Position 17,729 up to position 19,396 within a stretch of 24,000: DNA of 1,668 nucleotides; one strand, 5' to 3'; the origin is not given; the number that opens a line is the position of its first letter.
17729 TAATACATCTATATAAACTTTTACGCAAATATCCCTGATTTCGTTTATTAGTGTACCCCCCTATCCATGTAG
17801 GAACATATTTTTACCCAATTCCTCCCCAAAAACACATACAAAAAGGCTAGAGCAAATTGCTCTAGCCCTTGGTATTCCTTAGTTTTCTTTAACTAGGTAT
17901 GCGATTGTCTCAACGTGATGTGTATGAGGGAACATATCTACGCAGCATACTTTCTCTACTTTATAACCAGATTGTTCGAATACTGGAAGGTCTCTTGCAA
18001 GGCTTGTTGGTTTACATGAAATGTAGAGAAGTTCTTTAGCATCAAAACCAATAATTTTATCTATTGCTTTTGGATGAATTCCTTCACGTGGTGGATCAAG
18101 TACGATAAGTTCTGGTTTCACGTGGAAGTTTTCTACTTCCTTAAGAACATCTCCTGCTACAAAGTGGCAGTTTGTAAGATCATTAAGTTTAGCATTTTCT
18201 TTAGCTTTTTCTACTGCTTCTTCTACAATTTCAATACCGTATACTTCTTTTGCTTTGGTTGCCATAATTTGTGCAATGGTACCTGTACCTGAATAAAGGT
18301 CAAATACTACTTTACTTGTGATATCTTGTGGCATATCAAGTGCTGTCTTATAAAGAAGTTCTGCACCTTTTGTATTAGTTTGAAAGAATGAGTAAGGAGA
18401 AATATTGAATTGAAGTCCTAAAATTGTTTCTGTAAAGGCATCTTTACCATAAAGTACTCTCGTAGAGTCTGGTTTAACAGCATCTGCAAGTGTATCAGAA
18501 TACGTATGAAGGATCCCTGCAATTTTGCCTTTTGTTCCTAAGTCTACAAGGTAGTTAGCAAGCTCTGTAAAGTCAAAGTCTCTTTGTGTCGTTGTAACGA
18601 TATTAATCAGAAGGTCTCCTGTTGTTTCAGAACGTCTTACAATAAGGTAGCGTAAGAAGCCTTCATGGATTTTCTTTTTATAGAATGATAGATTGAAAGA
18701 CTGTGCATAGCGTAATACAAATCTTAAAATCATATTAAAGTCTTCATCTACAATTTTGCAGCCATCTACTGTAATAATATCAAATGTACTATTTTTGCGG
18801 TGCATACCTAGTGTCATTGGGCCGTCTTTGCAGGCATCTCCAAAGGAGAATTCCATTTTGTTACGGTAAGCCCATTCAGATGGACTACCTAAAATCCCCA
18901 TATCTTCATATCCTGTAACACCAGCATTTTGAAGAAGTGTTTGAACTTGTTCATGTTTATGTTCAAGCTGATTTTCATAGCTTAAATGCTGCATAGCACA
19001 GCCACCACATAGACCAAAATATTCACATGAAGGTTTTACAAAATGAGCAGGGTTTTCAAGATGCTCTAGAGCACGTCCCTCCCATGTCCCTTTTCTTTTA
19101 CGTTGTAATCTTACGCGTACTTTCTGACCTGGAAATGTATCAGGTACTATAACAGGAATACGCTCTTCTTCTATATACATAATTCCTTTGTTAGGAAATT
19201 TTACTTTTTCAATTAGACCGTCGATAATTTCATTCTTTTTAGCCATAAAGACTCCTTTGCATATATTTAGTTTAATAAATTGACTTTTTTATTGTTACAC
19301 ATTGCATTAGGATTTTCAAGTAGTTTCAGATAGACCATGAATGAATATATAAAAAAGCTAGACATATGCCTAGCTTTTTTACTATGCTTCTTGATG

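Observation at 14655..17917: Diverged direct duplication of the rlmD 3' end and its downstream region brackets a 2.5-kb recombinase module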

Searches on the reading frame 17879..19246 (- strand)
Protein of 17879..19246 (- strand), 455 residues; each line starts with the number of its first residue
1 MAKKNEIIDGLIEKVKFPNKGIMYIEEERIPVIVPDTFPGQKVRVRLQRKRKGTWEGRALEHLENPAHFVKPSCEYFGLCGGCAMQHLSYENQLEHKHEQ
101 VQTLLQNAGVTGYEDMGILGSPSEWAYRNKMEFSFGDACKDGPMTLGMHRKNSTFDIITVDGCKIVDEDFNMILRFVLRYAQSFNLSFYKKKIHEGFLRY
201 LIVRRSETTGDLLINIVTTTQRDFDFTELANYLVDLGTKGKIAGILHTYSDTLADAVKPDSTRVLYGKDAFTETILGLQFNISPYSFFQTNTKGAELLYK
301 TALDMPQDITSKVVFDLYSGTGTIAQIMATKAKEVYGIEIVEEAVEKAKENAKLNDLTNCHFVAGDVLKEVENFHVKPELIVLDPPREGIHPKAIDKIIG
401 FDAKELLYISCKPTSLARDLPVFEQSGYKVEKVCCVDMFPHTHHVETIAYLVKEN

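Call 4: search_protein_families(library=pfam, proteins=[window:17879-19246:-], max_evalue=0.01)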
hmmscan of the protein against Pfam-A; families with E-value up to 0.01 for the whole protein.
window:17879-19246:- (455 aa): 11 families
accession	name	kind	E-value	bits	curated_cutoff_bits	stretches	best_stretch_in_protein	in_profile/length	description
PF05958.17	tRNA_U5-meth_tr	-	6.3e-22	78.5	23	1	90-453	2-356/357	tRNA (Uracil-5-)-methyltransferase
PF13847.12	Methyltransf_31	-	1.8e-12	47.6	27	1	312-372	5-67/145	Methyltransferase domain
PF05175.20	MTS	-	2.2e-10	40.9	23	1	294-389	19-111/170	Methyltransferase small domain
PF13649.12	Methyltransf_25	-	2.5e-07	31.8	27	1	314-368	1-56/97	Methyltransferase domain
PF09445.16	Methyltransf_15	-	1.3e-06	28.6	22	1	312-391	2-85/165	RNA cap guanine-N2 methyltransferase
PF02475.24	TRM5-TYW2_MTfase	-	3.5e-06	27.5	28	1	311-372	37-100/164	TRM5/TYW2 methyltransferase domain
PF06325.19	PrmA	-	7.1e-05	22.9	22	1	310-368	161-222/296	Ribosomal protein L11 methyltransferase (PrmA)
PF03602.21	Cons_hypoth95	-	8.1e-05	22.8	24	1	307-386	38-122/182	Conserved hypothetical protein 95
PF08241.18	Methyltransf_11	-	0.00013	23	21.2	1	319-368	5-52/95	Methyltransferase domain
PF01555.25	N6_N4_Mtase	-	0.00048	20.6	26.7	1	311-350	182-221/221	DNA methylase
PF01135.25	PCMT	-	0.0016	18.7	20.3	1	310-369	73-135/210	Protein-L-isoaspartate(D-aspartate) O-methyltransferase (PCMT)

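Call 7: find_related_loci(query=window:17879-19246:-, collection=genome_contigs, flank=10000)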
Query window:17879-19246:- (455 aa) in genome_contigs; peptide patterns used: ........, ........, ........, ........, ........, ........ (x = any residue, [..] = any of these).
522 stretches matched a pattern; 183 encode a relative of the query (tblastn E <= 1e-3); the best 80 are kept; 80 distinct loci.
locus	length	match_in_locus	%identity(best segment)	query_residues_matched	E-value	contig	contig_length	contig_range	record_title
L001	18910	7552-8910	98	1-453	0e+0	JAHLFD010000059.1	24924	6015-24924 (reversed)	MAG: Candidatus Niameybacter stercoravium isolate 2467 B5M64__C40903_L24924, whole genome shotgun sequence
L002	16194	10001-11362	83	1-455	0e+0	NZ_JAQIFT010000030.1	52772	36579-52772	Holtiella tumoricola strain CC70A CC70.00030, whole genome shotgun sequence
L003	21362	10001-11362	82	1-455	0e+0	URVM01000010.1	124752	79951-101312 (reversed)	uncultured Clostridiales bacterium isolate UMGS1389 genome assembly, contig: NODE_41_length_124752_cov_20.981972, whole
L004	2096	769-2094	81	1-443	0e+0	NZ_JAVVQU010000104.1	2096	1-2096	MAG: Niameybacter sp. isolate CGS10Y1-bin67 NODE_56595_length_2096_cov_18.375796, whole genome shotgun sequence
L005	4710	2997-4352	72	1-454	0e+0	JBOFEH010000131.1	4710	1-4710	MAG: Cellulosilyticaceae bacterium isolate WFFMC_MAG_129 k139_133412_flag=0_multi=4.0694_len=4710, whole genome shotgun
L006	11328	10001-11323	74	1-442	0e+0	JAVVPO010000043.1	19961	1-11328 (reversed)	MAG: Cellulosilyticaceae bacterium isolate CGS10Y1-bin32 NODE_3127_length_19961_cov_13.766452, whole genome shotgun sequ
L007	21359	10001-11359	62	1-455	0e+0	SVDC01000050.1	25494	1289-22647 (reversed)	MAG: Cellulosilyticum sp. isolate SIG270 NODE_614_length_25494_cov_18.911634, whole genome shotgun sequence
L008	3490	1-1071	73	97-454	0e+0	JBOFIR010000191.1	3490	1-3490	MAG: Cellulosilyticaceae bacterium isolate WFFMC_MAG_015 k139_187752_flag=1_multi=5.0000_len=3490, whole genome shotgun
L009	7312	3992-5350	56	3-455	6e-168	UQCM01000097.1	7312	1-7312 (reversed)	uncultured Blautia sp. isolate UMGS143 genome assembly, contig: NODE_4696_length_7312_cov_7.402921, whole genome shotgun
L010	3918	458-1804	56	3-453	2e-173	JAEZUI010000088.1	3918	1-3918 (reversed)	MAG: Bacillota bacterium isolate OH_PDB_83 k127_9143, whole genome shotgun sequence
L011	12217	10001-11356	55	3-454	6e-166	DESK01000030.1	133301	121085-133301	MAG TPA_asm: Lachnospiraceae bacterium UBA3316 UBA3316_contig_138, whole genome shotgun sequence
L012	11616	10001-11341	56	2-451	3e-166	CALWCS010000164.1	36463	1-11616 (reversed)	MAG: uncultured Lachnospiraceae bacterium isolate E0_FAY__bin155 genome assembly, contig: E0_FAY__k127_1707940, whole ge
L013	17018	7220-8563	56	3-453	2e-165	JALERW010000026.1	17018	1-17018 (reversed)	MAG: Lachnospiraceae bacterium isolate SUG279 k141_9700670, whole genome shotgun sequence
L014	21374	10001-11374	55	3-451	2e-164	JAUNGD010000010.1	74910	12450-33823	MAG: Lachnospiraceae bacterium isolate S26M_St_35 NODE_196_length_74910_cov_23.249776, whole genome shotgun sequence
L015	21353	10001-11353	56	2-454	1e-163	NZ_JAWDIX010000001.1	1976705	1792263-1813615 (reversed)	Anaerolentibacter hominis strain CSJ-1 CSJ-1_ctg01, whole genome shotgun sequence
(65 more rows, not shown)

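Call 25: find_encoding_contigs(protein=window:17879-19246:-, flank=10000, max_places=10)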
Protein window:17879-19246:- (455 aa): no gene with exactly this product is on record in the collection.
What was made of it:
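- The exact RlmD protein was not on record (call 25), and the allowed genome and metagenome scans were spent on other queries.
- Tried and rejected: It found nothing (call 25), so no empty site was obtained.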

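Call 78: search_protein_families(library=pfam, proteins=[L001:8995-9525:-, L002:11433-12545:-, L002:12667-13359:-], max_evalue=0.001)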
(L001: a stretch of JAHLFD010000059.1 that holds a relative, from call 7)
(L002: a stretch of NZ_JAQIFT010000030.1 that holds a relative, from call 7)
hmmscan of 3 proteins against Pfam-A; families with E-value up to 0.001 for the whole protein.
L001:8995-9525:- (176 aa): 1 family
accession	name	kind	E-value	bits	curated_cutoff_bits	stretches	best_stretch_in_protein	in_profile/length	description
PF00589.27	Phage_integrase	-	1.3e-20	74.3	27.1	1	1-155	36-170/172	Phage integrase family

L002:11433-12545:- (370 aa): 3 families
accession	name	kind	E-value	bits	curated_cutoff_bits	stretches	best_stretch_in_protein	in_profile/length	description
PF00589.27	Phage_integrase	-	3.4e-27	95.7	27.1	1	167-351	4-170/172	Phage integrase family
PF14659.12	Phage_int_SAM_3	-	1.2e-12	48.3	22.6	1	67-115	10-57/58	Phage integrase, N-terminal SAM-like domain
PF22022.2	Phage_int_M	-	6.8e-05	23.5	27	1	74-149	15-90/96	Phage integrase central domain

L002:12667-13359:- (230 aa): 3 families
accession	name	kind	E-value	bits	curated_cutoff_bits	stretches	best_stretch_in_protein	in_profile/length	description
PF00717.28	Peptidase_S24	-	3.7e-23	81.9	23.3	1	106-224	1-116/116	Peptidase S24-like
PF12844.13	HTH_19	-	5.9e-09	36.1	30.2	1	5-68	1-58/64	Helix-turn-helix domain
PF01381.28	HTH_3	-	9e-06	26.1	23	1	8-68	1-55/55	Helix-turn-helix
